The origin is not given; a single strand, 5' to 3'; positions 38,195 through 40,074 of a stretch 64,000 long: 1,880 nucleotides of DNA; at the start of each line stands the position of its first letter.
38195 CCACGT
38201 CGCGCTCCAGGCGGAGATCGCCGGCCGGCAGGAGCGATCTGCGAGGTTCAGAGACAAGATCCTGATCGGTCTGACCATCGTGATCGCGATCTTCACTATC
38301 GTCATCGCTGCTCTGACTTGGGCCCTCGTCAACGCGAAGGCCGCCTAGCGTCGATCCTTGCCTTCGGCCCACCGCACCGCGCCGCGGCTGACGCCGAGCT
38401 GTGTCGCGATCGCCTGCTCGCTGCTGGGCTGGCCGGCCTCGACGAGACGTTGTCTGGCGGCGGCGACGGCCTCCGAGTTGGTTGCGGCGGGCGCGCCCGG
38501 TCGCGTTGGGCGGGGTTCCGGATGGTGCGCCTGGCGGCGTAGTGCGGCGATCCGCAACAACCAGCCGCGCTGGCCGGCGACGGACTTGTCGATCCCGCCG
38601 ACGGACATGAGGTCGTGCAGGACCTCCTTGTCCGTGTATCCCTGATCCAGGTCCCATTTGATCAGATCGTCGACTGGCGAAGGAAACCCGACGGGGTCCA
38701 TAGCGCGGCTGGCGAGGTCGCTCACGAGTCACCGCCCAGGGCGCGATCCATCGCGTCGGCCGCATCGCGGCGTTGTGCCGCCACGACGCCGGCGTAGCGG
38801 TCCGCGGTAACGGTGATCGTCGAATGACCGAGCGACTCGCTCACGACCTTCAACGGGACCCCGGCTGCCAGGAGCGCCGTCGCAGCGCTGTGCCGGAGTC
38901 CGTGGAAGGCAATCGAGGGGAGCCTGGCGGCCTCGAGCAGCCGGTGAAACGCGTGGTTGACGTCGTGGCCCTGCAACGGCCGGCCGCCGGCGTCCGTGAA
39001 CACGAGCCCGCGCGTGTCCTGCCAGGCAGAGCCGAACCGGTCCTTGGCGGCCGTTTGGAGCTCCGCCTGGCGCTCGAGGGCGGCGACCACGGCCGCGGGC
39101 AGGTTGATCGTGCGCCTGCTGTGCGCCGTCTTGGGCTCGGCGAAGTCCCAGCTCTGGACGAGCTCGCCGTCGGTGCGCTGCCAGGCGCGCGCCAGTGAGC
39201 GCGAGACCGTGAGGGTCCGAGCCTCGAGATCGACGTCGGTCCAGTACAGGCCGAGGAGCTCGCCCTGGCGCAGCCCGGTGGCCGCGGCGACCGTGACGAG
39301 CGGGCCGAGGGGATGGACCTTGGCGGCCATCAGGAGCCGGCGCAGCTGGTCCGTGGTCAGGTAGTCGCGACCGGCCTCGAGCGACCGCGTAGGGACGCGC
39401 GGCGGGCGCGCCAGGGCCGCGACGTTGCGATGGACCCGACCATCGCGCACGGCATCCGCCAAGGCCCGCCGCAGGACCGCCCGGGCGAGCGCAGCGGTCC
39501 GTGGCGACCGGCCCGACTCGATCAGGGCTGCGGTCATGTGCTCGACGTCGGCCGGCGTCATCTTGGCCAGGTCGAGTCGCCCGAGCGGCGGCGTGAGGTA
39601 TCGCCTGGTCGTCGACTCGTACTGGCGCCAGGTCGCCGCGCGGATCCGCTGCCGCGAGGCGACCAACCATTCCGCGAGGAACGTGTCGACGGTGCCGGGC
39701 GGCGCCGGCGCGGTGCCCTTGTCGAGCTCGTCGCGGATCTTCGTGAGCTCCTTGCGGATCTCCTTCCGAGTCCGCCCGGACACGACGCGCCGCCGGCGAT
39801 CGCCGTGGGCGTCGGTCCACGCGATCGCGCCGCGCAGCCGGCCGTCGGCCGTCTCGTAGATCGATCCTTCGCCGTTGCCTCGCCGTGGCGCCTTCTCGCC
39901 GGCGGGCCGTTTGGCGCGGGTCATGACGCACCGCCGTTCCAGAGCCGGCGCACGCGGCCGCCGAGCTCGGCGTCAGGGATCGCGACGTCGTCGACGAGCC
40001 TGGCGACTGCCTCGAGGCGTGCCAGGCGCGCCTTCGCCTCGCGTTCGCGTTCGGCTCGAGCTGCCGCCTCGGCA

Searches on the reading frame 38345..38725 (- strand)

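Call 17: search_protein_families(library=phrogs, proteins=[window:38345-38725:-], max_evalue=0.01)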
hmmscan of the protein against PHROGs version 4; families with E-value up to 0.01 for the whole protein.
window:38345-38725:- (126 aa): 1 family
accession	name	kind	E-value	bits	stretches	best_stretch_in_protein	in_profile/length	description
phrog_7061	-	DNA, RNA and nucleotide metabolism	0.0011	20.5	1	83-118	26-62/70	HTH DNA binding protein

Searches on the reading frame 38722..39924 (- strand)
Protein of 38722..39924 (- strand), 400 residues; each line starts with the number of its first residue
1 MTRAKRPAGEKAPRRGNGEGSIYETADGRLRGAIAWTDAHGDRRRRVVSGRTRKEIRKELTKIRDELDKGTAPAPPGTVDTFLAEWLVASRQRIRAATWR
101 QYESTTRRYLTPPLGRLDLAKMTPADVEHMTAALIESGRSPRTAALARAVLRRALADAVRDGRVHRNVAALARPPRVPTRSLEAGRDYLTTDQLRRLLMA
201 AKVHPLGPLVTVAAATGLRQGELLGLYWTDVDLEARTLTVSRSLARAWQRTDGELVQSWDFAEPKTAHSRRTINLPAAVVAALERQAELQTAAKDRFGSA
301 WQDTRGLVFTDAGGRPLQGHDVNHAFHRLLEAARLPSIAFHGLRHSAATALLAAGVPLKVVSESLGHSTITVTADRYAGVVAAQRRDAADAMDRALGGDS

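Call 16: search_protein_families(library=pfam, proteins=[window:38722-39924:-], max_evalue=0.01)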
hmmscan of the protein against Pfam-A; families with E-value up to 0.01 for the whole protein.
window:38722-39924:- (400 aa): 3 families
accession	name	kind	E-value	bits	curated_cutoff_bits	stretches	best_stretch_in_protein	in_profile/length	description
PF00589.27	Phage_integrase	-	1.4e-25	90.5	27.1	1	188-379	2-167/172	Phage integrase family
PF22022.2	Phage_int_M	-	8.3e-07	29.6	27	1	83-172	5-93/96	Phage integrase central domain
PF14659.12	Phage_int_SAM_3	-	1e-06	29.3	22.6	1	78-129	1-52/58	Phage integrase, N-terminal SAM-like domain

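Call 17: search_protein_families(library=phrogs, proteins=[window:38722-39924:-], max_evalue=0.01)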
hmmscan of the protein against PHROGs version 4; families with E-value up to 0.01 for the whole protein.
window:38722-39924:- (400 aa): 9 families
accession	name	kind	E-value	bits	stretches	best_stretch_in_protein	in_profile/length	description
phrog_1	-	integration and excision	2.2e-70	239.6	1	29-398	123-453/611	integrase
phrog_216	-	integration and excision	2.5e-28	100.1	1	161-395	32-239/301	integrase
phrog_7685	-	integration and excision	1.3e-08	35.7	1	306-393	151-236/240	integrase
phrog_16880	-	DNA, RNA and nucleotide metabolism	5.8e-07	30.6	1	10-71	87-150/162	endonuclease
phrog_23271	-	unknown function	5.2e-06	27.3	1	340-378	11-48/67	-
phrog_7244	-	integration and excision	2.6e-05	24.6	1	90-231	87-223/263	integrase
phrog_34557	-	integration and excision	3.1e-05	24.8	1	317-380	105-166/183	integrase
phrog_35951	-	unknown function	0.00017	23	1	321-393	4-75/97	-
phrog_23783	-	integration and excision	0.00071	20.6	1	51-177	37-157/162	integrase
